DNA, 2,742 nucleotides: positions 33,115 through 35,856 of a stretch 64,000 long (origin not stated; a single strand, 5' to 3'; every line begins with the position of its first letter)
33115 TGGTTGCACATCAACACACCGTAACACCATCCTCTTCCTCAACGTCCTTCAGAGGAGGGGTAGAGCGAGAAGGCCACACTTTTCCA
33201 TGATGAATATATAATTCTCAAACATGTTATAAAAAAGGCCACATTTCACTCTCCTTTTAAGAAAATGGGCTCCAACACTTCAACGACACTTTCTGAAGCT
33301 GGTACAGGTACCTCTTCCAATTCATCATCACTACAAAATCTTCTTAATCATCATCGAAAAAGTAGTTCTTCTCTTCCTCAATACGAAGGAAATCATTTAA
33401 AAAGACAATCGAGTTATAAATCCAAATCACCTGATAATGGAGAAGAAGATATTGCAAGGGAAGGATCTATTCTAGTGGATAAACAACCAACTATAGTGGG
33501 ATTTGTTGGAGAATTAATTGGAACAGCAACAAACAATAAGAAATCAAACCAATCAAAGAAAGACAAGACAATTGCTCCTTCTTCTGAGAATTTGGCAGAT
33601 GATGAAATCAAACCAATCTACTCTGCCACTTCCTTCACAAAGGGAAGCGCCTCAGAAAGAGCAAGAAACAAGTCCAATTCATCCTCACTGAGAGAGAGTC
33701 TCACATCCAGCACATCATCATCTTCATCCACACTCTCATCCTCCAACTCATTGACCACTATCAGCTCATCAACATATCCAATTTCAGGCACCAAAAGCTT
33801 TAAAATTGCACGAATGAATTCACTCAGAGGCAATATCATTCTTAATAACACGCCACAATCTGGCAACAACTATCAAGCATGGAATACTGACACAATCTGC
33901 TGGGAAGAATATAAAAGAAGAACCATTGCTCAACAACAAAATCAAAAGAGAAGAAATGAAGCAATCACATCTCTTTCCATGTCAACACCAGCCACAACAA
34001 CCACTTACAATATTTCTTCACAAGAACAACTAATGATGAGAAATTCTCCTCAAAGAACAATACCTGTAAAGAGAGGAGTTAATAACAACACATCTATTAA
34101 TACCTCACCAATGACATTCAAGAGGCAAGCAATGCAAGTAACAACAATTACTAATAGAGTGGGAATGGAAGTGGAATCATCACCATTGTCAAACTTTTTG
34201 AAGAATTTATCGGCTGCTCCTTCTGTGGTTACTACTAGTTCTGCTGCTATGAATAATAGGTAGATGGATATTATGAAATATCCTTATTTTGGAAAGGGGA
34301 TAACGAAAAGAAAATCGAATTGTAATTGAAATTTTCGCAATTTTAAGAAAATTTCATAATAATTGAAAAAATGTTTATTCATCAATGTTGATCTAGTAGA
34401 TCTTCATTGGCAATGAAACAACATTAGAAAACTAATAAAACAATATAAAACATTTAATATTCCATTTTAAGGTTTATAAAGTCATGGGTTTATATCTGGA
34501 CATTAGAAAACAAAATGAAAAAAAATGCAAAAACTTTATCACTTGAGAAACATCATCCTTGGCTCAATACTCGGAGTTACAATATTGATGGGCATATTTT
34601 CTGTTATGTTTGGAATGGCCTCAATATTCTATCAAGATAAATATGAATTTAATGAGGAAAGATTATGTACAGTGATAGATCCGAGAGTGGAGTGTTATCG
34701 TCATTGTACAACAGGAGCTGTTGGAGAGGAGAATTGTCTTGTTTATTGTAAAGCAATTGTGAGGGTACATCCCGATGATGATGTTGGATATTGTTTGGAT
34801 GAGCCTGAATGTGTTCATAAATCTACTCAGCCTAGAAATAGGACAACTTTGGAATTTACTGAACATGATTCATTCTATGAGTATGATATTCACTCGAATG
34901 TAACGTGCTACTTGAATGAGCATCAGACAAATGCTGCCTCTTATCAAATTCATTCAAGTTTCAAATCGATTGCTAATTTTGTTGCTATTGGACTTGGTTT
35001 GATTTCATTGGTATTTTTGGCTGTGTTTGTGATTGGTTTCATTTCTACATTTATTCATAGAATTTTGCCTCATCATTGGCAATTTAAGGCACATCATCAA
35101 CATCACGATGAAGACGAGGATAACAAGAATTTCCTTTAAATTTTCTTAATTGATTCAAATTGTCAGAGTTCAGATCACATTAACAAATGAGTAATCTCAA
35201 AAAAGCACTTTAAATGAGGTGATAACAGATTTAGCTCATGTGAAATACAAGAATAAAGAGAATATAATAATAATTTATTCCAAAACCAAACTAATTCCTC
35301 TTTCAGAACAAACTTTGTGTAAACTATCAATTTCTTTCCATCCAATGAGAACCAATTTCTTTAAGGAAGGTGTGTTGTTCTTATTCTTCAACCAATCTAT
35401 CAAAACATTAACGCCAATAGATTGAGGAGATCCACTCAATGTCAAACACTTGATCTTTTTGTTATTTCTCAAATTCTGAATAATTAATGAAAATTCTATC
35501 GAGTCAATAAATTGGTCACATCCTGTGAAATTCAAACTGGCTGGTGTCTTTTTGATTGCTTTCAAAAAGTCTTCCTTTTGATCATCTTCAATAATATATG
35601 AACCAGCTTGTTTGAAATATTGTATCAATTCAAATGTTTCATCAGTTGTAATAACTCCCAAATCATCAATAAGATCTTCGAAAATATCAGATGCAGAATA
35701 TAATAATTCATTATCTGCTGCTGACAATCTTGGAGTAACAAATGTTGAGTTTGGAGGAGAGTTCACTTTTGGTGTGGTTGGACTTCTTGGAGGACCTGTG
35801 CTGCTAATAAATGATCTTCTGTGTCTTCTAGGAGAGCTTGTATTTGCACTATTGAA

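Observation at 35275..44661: Giant 3129-aa CH-domain coiled-coil protein with a C-terminal LRR-like region and recent intragenic duplications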

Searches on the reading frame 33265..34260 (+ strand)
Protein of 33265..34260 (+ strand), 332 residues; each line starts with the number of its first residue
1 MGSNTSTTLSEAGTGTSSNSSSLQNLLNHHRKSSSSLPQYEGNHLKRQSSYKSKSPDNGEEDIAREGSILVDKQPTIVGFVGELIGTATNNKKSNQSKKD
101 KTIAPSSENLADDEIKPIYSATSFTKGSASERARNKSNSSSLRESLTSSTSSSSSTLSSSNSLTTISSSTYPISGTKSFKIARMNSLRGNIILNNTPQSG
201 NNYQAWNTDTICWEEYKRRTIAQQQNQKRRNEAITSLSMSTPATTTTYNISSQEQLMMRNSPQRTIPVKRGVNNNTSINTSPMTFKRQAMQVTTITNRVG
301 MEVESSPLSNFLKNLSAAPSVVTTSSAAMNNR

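Call 20: search_protein_families(library=pfam, proteins=[window:33265-34260:+], max_evalue=0.01)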
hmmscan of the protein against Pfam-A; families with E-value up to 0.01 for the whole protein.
window:33265-34260:+ (332 aa): 0 families

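Call 44: find_encoding_contigs(protein=window:33265-34260:+, max_places=3, flank=10000)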
Protein window:33265-34260:+ (332 aa): no gene with exactly this product is on record in the collection.

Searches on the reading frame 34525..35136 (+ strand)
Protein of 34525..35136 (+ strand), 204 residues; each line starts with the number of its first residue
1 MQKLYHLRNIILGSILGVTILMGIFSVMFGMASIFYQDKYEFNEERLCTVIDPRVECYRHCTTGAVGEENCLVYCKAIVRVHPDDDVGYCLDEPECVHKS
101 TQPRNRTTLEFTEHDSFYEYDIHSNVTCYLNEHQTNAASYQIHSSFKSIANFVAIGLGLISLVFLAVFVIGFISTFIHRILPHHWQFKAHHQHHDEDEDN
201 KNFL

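Call 16: find_encoding_contigs(protein=window:34525-35136:+, max_places=4, flank=10000)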
Protein window:34525-35136:+ (204 aa): no gene with exactly this product is on record in the collection.

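Call 20: search_protein_families(library=pfam, proteins=[window:34525-35136:+], max_evalue=0.01)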
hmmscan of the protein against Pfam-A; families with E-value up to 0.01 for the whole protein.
window:34525-35136:+ (204 aa): 1 family
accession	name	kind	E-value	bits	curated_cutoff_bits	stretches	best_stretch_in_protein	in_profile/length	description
PF22571.1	LiaI-LiaF-TM_PspC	-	0.0059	16.8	27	0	142-181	23-62/142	PspC transmembrane region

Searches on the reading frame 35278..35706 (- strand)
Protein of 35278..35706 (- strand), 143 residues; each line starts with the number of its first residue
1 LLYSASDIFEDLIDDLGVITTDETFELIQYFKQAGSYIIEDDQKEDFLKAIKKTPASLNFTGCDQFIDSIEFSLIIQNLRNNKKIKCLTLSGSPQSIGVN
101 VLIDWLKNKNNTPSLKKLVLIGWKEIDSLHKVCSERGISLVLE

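Call 49: search_solved_structures(query=A2, max_evalue=10, show_alignments=3)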
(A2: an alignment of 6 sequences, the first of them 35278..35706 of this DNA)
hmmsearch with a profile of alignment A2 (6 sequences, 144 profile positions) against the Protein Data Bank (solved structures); distinct sequences matched with E-value up to 10: 44.
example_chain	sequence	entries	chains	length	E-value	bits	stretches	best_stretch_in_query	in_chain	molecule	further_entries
1dfj_I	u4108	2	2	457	3.2e-07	33.8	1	80-131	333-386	RIBONUCLEASE INHIBITOR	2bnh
4r5d_A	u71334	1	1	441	9e-06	29.1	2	54-139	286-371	Leucine rich repeat protein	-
3tsr_E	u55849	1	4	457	2.1e-05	27.9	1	80-133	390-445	Ribonuclease inhibitor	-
4peq_B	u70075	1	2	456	0.00011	25.6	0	80-126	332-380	Ribonuclease/angiogenin inhibitor 1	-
9w2m_E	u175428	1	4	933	0.00015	25.1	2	55-134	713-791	NLR family, pyrin domain containing 4F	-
12dl_MA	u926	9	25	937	0.00015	25.1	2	55-134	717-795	NLR family, pyrin domain containing 4F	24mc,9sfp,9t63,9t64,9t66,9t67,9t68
4r6g_A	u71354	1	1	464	0.00099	22.5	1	54-138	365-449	leucine rich repeats DLRR_K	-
9m1j_E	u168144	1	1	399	0.0018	21.6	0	70-128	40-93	Tubulin-specific chaperone E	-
8zgd_A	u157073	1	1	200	0.003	20.9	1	80-131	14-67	NACHT, LRR and PYD domains-containing protein 1, N-terminus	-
5y3s_A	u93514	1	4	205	0.0032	20.8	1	80-131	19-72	NACHT, LRR and PYD domains-containing protein 1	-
4im6_A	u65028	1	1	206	0.0032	20.8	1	80-131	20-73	NACHT, LRR and PYD domains-containing protein 1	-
9m1k_E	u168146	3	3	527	0.0038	20.6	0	70-128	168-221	Tubulin-specific chaperone E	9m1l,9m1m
1fs2_A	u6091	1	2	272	0.01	19.2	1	75-128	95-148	SKP2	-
1z7x_W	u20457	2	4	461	0.012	18.9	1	70-134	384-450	Ribonuclease inhibitor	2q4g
1a4y_A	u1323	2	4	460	0.013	18.8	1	70-134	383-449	RIBONUCLEASE INHIBITOR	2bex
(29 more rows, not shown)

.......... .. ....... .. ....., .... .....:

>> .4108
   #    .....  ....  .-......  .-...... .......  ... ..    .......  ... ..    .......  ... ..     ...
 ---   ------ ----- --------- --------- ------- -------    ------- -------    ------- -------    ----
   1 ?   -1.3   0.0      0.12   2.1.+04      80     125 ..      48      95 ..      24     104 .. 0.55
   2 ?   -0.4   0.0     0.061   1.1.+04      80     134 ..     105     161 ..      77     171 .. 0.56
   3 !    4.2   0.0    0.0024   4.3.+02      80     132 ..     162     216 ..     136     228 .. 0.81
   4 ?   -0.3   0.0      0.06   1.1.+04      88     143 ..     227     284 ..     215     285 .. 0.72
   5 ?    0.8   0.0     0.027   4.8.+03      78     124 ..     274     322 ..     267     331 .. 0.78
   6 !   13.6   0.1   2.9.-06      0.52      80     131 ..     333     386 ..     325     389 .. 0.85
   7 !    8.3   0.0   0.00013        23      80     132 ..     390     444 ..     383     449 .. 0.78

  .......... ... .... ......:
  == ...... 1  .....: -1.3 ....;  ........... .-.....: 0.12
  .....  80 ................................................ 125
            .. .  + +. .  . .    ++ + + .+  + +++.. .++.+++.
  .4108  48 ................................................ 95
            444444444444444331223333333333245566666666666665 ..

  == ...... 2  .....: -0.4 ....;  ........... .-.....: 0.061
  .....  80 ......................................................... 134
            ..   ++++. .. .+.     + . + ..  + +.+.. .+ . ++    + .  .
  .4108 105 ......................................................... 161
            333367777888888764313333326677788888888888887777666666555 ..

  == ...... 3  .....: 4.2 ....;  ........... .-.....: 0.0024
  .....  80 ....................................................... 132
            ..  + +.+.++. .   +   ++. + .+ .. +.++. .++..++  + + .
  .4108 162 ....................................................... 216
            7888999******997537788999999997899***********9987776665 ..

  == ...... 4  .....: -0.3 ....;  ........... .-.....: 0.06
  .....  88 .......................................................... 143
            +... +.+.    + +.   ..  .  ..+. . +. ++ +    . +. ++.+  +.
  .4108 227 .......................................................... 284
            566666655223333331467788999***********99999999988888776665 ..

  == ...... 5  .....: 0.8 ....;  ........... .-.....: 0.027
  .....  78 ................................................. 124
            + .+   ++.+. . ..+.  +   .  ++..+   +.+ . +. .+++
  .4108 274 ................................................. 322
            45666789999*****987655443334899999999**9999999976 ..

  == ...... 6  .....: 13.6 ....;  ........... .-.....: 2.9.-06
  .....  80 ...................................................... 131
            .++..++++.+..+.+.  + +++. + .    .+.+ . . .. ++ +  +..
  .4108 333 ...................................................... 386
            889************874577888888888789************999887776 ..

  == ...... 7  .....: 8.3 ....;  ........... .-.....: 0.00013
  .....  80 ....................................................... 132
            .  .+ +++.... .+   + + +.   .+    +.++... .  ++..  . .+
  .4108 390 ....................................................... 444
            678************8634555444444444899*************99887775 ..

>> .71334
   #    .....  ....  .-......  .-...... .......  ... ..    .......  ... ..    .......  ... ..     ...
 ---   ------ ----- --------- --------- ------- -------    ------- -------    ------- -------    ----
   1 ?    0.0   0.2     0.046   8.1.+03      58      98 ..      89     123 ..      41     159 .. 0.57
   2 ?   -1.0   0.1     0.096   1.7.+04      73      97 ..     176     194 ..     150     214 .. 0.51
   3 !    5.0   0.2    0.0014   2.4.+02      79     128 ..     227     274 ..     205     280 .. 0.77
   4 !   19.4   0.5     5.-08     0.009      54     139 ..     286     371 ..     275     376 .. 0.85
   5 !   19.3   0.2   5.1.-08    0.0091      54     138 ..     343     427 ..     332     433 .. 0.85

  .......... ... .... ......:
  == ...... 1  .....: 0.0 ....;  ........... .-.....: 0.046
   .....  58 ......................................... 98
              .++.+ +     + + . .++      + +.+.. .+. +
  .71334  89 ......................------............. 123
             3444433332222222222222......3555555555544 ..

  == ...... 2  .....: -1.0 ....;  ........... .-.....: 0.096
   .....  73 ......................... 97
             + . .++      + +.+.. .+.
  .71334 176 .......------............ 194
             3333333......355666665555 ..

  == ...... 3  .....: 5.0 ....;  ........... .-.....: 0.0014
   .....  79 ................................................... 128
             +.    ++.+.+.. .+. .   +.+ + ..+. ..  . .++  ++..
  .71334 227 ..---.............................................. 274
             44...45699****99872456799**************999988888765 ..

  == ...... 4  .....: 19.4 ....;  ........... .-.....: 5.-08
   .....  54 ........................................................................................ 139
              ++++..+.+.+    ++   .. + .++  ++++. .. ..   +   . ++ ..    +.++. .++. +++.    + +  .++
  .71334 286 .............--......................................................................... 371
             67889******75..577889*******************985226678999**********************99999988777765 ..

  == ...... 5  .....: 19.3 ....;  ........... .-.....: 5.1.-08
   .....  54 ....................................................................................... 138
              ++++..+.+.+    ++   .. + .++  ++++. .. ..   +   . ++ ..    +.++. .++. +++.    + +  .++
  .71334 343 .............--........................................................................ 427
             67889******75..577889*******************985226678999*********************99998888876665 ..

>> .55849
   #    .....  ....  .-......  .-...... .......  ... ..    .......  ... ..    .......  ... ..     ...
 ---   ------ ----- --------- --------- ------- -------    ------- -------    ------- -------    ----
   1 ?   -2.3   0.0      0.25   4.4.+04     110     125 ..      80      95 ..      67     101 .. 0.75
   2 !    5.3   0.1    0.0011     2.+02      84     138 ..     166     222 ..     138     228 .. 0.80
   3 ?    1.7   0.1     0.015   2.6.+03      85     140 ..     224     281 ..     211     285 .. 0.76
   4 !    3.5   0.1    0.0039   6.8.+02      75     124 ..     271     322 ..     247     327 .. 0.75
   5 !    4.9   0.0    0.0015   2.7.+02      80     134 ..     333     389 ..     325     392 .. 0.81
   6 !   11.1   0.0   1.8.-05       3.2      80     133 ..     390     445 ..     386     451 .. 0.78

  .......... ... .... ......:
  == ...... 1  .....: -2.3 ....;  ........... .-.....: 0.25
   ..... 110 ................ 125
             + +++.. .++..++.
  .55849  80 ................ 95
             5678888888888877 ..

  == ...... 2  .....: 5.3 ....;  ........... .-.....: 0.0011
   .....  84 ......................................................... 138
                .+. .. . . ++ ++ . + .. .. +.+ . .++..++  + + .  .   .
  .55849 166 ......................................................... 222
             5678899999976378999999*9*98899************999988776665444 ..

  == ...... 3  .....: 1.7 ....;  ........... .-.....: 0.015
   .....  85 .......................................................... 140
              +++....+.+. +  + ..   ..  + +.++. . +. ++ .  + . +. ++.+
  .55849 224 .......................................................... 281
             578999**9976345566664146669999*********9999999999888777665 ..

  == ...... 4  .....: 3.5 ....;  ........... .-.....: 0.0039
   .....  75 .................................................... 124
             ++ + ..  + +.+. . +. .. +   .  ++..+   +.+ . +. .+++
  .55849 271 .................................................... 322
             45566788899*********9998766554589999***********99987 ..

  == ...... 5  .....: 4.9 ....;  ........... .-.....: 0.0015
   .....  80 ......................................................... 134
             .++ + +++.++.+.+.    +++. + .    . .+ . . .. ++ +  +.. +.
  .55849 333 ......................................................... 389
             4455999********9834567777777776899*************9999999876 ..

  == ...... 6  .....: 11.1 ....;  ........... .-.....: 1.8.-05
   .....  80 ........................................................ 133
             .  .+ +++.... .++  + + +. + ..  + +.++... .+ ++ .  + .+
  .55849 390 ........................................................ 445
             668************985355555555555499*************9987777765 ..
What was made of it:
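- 35278..35706 (-): C-terminal RNI-type leucine-rich-repeat domain (143 aa, five beta-strands about 30 residues apart). Profile against the PDB (call 49).
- On Leucine-rich repeat, ribonuclease-inhibitor (RNI) type: The family profile hits RNase inhibitor at E 3.2e-7, and also designed LRRs and NLRP LRRs (call 49).
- Checked: A six-sequence family profile of the tail does hit ribonuclease inhibitor (E 3.2e-7) and other RNI-type LRRs in the PDB (call 49).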

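Call 55: predict_structure(alignment_id=A2)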
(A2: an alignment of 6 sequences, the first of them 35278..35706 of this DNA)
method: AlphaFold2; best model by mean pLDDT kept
length: 143 residues; sequences in the alignment: 6
mean_pLDDT: 87.6   pTM: 0.82
mean pLDDT of the five models: 87.6, 86.0, 82.0, 79.1, 72.0
residues with pLDDT >= 90: 83; 70-90: 49; 50-70: 11; < 50: 0
segments of 3 or more residues with pLDDT < 50: none
pLDDT, mean of each block of 10 residues (from residue 1): 81 83 86 88 90 84 92 89 88 88 85 83 92 94 95
secondary structure, 60 per line:
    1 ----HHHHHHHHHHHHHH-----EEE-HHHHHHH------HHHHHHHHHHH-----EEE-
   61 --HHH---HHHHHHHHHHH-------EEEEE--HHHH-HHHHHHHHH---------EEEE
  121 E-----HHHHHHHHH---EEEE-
elements in order: H5-18 E24-26 H28-34 H41-51 E57-59 H69-79 E87-91 H94-97 H99-107 E117-121 H127-135 E139-142
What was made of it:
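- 35278..35706 (-): AlphaFold model with pLDDT 87.6 (call 55).
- On Leucine-rich repeat, ribonuclease-inhibitor (RNI) type: The model (pLDDT 87.6) has five strands 22-33 residues apart (call 55).
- Checked: An AlphaFold model of the tail (pLDDT 87.6, pTM 0.82; call 55) is a beta-alpha solenoid.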

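Call 58: fold_search(model_id=the predicted structure, library=pdb)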
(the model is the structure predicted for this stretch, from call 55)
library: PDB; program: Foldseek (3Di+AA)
matches with E <= 10: 1328; with E <= 0.001: 5
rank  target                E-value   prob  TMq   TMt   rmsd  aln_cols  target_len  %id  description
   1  3tsr_E                2.7e-04  1.00  0.64  0.23   4.0       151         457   19  X-ray structure of mouse ribonuclease inhibitor complexed with mouse ribonuclease 1 (released 2012-09-19)
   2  4rwt_D                2.7e-04  1.00  0.57  0.32   4.5       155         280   15  Structure of actin-Lmod complex (released 2015-10-14)
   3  8iai_Y                6.3e-04  1.00  0.56  0.33   4.9       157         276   13  Structure of mammalian spectrin-actin junctional complex of membrane skeleton, State II, Global map (released 2023-05-03)
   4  9xrl_7                8.5e-04  1.00  0.59  0.12   5.9       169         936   15  Structure of mouse cytoplasmic lattice (CPL) repeating unit (released 2026-03-18)
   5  4z94_G                8.5e-04  1.00  0.56  0.29   4.6       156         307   15  Actin Complex With a Chimera of Tropomodulin-1 and Leiomodin-1 Actin-Binding Site 2 (released 2015-10-21)
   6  8iah_Y                1.6e-03  1.00  0.56  0.28   4.9       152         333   14  Structure of mammalian spectrin-actin junctional complex of membrane skeleton, State I, Global map (released 2023-05-03)
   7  4im6                  2.9e-03  1.00  0.60  0.45   4.8       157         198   15  LRR domain from human NLRP1 (released 2014-01-08)
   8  3un9_C                3.5e-03  1.00  0.51  0.30   5.2       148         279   14  Crystal structure of an immune receptor (released 2012-03-28)
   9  5irl                  3.5e-03  1.00  0.41  0.10   4.8       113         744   14  Crystal structure of rabbit NOD2 SER mutant in an ADP-bound state (released 2016-06-29)
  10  3un9_A                3.7e-03  1.00  0.54  0.30   5.4       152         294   14  Crystal structure of an immune receptor (released 2012-03-28)
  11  1io0                  5.3e-03  1.00  0.53  0.47   4.9       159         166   11  CRYSTAL STRUCTURE OF TROPOMODULIN C-TERMINAL HALF (released 2002-11-27)
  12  4pki_G                5.3e-03  1.00  0.53  0.29   5.0       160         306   11  Complex of ATP-actin With the C-terminal Actin-Binding Domain of Tropomodulin (released 2014-07-30)
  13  9l4j_A                6.4e-03  0.99  0.52  0.11   6.1       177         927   14  Structure of mouse SCMCcore complex contain ZBED3 (released 2025-10-01)
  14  4z8g                  6.8e-03  1.00  0.54  0.46   5.1       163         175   15  Chimera of Tropomodulin-1 and Leiomodin-1 Actin-Binding Site 2 (TL1 ABS2) (released 2015-10-21)
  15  4z79                  7.2e-03  1.00  0.57  0.49   4.9       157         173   16  Leiomodin-1 Actin-Binding Site 2 (ABS2) (released 2015-10-21)
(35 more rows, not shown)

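Call 62: search_protein_families(library=pfam, proteins=[window:35278-35706:-], max_evalue=1)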
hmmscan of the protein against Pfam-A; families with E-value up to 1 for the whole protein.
window:35278-35706:- (143 aa): 1 family
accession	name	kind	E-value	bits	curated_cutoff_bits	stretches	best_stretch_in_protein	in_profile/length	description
PF22317.1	PolB_N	-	0.18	12.2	27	1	26-49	31-54/54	DNA polymerase II small subunit, N-terminal domain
